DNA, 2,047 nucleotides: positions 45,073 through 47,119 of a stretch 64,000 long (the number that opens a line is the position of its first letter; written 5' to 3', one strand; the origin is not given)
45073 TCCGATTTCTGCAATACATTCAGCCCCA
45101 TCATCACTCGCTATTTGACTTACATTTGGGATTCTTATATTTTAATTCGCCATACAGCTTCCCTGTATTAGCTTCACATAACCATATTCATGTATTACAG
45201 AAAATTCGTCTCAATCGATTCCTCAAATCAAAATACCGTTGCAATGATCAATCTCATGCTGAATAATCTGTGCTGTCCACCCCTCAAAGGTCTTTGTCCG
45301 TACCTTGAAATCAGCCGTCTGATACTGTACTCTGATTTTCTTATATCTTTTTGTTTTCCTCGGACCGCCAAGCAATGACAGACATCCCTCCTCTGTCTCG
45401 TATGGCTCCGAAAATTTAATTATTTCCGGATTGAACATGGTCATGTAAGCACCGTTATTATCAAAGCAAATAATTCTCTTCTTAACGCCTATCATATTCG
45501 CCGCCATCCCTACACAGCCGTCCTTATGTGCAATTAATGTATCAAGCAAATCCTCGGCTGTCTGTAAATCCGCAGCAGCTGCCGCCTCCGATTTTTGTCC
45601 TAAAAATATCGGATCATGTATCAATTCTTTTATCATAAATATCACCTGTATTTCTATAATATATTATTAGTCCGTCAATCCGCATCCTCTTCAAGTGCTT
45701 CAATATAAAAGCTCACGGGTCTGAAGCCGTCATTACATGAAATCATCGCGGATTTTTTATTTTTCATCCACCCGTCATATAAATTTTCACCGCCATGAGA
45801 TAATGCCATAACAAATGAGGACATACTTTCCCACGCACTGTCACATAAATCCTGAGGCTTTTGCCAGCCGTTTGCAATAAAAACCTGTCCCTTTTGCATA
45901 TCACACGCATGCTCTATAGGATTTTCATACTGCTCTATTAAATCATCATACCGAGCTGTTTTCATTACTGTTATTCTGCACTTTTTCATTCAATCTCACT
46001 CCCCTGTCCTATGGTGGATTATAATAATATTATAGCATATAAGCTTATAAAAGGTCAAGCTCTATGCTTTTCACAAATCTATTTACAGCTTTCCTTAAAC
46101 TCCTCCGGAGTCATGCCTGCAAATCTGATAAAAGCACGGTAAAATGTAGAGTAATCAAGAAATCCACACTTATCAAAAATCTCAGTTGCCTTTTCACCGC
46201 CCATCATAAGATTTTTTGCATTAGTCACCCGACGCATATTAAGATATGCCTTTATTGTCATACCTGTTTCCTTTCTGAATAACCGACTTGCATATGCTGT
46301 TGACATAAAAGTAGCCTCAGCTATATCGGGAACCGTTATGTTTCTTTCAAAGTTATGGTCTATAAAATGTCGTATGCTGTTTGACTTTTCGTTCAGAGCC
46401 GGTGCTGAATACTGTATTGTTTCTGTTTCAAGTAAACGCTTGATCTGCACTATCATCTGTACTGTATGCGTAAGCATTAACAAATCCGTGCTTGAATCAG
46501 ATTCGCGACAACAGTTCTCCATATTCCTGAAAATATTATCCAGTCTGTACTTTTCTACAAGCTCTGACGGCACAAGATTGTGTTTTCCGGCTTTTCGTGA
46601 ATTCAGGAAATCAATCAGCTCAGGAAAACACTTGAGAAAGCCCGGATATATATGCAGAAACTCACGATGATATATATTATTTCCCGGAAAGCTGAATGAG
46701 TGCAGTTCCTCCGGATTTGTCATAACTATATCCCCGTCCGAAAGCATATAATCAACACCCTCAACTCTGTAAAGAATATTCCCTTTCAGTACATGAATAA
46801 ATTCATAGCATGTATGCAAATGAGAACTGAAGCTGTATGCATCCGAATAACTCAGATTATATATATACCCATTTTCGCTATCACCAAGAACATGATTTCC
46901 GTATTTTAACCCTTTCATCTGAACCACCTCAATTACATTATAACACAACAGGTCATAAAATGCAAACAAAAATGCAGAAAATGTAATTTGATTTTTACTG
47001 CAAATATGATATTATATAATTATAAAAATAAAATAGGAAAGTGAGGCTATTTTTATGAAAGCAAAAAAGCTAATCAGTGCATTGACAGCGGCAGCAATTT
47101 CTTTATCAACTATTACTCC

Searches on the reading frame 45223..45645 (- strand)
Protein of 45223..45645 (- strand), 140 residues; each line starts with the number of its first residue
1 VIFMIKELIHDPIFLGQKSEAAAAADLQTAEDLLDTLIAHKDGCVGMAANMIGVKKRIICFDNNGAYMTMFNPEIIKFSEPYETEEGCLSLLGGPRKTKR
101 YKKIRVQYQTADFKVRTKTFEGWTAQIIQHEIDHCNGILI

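Call 38: search_protein_families(library=pfam, max_evalue=0.001, proteins=[window:45223-45645:-])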
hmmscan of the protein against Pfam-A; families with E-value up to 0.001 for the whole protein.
window:45223-45645:- (140 aa): 1 family
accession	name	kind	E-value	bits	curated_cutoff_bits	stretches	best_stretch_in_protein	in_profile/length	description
PF01327.26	Pep_deformylase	-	6.8e-30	104.2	22.8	1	15-140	12-146/156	Polypeptide deformylase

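Call 40: search_protein_families(library=pfam, max_evalue=0.01, proteins=[L004:4323-5984:+])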
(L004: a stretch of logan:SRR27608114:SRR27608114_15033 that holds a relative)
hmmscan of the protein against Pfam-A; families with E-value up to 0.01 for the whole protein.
L004:4323-5984:+ (553 aa): 1 family
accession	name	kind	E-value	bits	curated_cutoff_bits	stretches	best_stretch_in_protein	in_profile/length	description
PF04233.19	Phage_Mu_F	-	5.1e-19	69.5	29.6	1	206-306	7-111/112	Phage Mu protein F like protein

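Call 64: find_related_loci(query=window:45223-45645:-, collection=genome_contigs, flank=8000)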
Query window:45223-45645:- (140 aa) in genome_contigs; peptide patterns used: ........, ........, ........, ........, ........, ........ (x = any residue, [..] = any of these).
600 stretches matched a pattern (row limit reached: there are more); 588 encode a relative of the query (tblastn E <= 1e-3); the best 80 are kept; 80 distinct loci.
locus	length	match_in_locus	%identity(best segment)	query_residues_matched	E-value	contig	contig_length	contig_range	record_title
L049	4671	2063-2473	88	4-140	1e-83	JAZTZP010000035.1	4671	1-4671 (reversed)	MAG: Clostridia bacterium isolate T1900045324_YK20190013.MAGScoT_cleanbin_000001 SGB_6406_k141_1577954, whole genome sho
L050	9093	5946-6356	88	4-140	7e-82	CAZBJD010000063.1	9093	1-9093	MAG TPA_asm: uncultured Eubacteriales bacterium isolate SRP315200_co2_485 genome assembly, contig: NODE_11527_length_909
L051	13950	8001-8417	86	2-140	2e-80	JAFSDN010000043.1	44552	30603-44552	MAG: Clostridia bacterium isolate RGIG3044 Goat_Rectum-4__c280782, whole genome shotgun sequence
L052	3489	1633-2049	83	2-140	5e-80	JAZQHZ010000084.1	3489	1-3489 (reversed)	MAG: Clostridia bacterium isolate T1900044625_TS20190091.MAGScoT_cleanbin_000066 SGB_940_k141_1197423, whole genome shot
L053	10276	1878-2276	84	4-136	8e-78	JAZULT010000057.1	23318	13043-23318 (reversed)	MAG: Clostridia bacterium isolate T1900044904_TS20190370.MAGScoT_cleanbin_000021 SGB_3304_k141_2297024, whole genome sho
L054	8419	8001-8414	83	3-140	1e-77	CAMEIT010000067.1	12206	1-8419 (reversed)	MAG: uncultured Clostridia bacterium isolate SRR15057928_bin.10_metaWRAP_v1.3_MAG genome assembly, contig: ERZ10407477.2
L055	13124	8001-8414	83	3-140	7e-77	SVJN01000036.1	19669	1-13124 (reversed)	MAG: Oscillospiraceae bacterium isolate SIG436 NODE_51184_length_19669_cov_4.288609, whole genome shotgun sequence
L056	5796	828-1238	80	4-140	9e-75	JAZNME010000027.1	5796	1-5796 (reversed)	MAG: Acutalibacteraceae bacterium isolate T1900044664_TS20190130.MAGScoT_cleanbin_000016 SGB_1542_k141_2112982, whole ge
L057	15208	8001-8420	77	1-140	3e-73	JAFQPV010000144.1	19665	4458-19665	MAG: Clostridia bacterium isolate RGIG2041 Goat_Colon-2__c282416, whole genome shotgun sequence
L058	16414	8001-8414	79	3-140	2e-73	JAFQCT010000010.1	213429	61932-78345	MAG: Clostridia bacterium isolate RGIG1701 Goat_Cecum-2__c437944, whole genome shotgun sequence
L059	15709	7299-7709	80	4-140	1e-73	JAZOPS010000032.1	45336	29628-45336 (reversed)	MAG: Candidatus Fimenecus sp. isolate T1900045571_YK20190265.MAGScoT_cleanbin_000032 SGB_7981_k141_1613030, whole genome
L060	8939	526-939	77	3-140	2e-73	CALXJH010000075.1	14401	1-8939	MAG: uncultured Clostridia bacterium isolate E27__bin387 genome assembly, contig: E27__k127_641361, whole genome shotgun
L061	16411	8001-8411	80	4-140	4e-73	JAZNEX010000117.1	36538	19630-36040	MAG: Acutalibacteraceae bacterium isolate T1900044717_TS20190183.MAGScoT_cleanbin_000002 SGB_1887_k141_313026, whole gen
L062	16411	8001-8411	78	4-140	8e-73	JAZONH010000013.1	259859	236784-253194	MAG: Acutalibacteraceae bacterium isolate T1900045641_YK20190335.MAGScoT_cleanbin_000003 SGB_8130_k141_181701, whole gen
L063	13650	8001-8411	77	4-140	2e-72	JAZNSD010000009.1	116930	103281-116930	MAG: Acutalibacteraceae bacterium isolate T1900044811_TS20190277.MAGScoT_cleanbin_000010 SGB_2785_k141_484334, whole gen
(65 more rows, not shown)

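Call 72: search_protein_families(library=pfam, max_evalue=1, proteins=[L004:5340-5984:+])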
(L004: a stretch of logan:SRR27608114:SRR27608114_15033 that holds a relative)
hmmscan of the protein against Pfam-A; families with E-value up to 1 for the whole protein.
L004:5340-5984:+ (214 aa): 3 families
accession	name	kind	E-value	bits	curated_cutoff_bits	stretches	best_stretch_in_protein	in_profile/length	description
PF20553.4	Methyltransf_35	-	0.0065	16.3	27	1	92-203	128-242/309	Putative O-methyltransferase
PF00594.26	Gla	-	0.041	14.5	27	1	180-209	12-41/41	Vitamin K-dependent carboxylation/gamma-carboxyglutamic (GLA) domain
PF06152.16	Phage_min_cap2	-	0.071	12.5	26.3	1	54-180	67-187/366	Phage minor capsid protein 2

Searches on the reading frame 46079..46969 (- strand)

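Call 38: search_protein_families(library=pfam, max_evalue=0.001, proteins=[window:46079-46969:-])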
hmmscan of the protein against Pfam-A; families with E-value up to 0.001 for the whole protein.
window:46079-46969:- (296 aa): 4 families
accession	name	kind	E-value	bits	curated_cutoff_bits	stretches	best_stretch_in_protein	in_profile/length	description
PF12833.13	HTH_18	-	3.1e-20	72.7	33.6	1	216-293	1-79/80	Helix-turn-helix domain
PF00165.29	HTH_AraC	-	3.2e-14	53.1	26.6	1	203-244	1-42/42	Bacterial regulatory helix-turn-helix proteins, AraC family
PF02311.25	AraC_binding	-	1.3e-08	35.1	21.1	1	43-152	12-114/135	AraC-like ligand binding domain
PF07883.17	Cupin_2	-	1.9e-08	34.3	27.2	1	46-97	10-61/70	Cupin domain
